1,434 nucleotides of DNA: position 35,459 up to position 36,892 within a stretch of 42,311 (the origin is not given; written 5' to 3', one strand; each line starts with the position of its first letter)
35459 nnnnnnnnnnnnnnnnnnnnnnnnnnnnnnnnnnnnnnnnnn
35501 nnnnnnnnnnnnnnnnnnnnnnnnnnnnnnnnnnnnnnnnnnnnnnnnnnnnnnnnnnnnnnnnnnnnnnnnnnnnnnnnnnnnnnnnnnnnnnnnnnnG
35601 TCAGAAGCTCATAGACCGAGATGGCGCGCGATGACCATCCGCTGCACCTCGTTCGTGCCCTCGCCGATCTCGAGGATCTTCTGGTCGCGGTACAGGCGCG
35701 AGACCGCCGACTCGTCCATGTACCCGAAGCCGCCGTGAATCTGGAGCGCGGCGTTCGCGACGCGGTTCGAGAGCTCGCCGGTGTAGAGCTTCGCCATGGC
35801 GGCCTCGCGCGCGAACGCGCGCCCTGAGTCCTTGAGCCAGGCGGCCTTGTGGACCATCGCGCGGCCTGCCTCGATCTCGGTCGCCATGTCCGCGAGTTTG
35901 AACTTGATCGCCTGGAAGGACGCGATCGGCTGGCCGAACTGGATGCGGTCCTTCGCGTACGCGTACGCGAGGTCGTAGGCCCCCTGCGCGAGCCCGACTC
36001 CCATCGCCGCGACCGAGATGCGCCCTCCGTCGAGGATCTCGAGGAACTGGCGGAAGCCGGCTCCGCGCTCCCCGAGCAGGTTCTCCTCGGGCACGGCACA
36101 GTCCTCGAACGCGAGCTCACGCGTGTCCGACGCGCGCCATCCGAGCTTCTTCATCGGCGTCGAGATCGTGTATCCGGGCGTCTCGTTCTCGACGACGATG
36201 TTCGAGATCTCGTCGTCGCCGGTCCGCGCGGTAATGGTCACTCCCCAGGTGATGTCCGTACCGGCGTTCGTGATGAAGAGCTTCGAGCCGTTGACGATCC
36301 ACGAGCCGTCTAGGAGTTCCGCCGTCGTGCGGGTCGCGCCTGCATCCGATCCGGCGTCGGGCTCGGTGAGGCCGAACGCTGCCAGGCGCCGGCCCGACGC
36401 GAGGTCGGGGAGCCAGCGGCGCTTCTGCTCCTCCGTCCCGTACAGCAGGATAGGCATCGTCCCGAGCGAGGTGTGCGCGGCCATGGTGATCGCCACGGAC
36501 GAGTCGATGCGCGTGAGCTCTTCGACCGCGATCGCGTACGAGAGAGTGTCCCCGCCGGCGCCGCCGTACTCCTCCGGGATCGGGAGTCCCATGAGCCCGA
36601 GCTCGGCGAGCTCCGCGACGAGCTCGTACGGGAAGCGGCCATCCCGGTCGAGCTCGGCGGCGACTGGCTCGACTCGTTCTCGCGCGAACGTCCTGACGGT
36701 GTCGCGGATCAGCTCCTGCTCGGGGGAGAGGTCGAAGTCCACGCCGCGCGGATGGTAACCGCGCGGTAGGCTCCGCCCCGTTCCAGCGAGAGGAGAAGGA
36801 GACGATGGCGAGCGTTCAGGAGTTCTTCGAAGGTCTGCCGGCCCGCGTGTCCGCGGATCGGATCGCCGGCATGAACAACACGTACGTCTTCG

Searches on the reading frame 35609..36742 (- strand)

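Call 14: search_protein_families(library=pfam, proteins=[window:35609-36742:-], max_evalue=0.001)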
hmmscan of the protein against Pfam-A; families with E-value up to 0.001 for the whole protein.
window:35609-36742:- (377 aa): 5 families
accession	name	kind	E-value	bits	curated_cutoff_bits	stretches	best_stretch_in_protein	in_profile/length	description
PF00441.29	Acyl-CoA_dh_1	-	1.5e-51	174.9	22.4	1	227-375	1-149/150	Acyl-CoA dehydrogenase, C-terminal domain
PF02771.21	Acyl-CoA_dh_N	-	5.8e-45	152.7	22.9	1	6-117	1-112/113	Acyl-CoA dehydrogenase, N-terminal domain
PF02770.24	Acyl-CoA_dh_M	-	1.2e-19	70.7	33.3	1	122-215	1-97/97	Acyl-CoA dehydrogenase, middle domain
PF08028.16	Acyl-CoA_dh_2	-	3.9e-19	69.7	22.7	1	243-359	2-128/134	Acyl-CoA dehydrogenase, C-terminal domain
PF22924.1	ACOX_C_alpha1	-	0.00016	22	27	1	265-375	54-168/169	Acyl-CoA oxidase, C-alpha1 domain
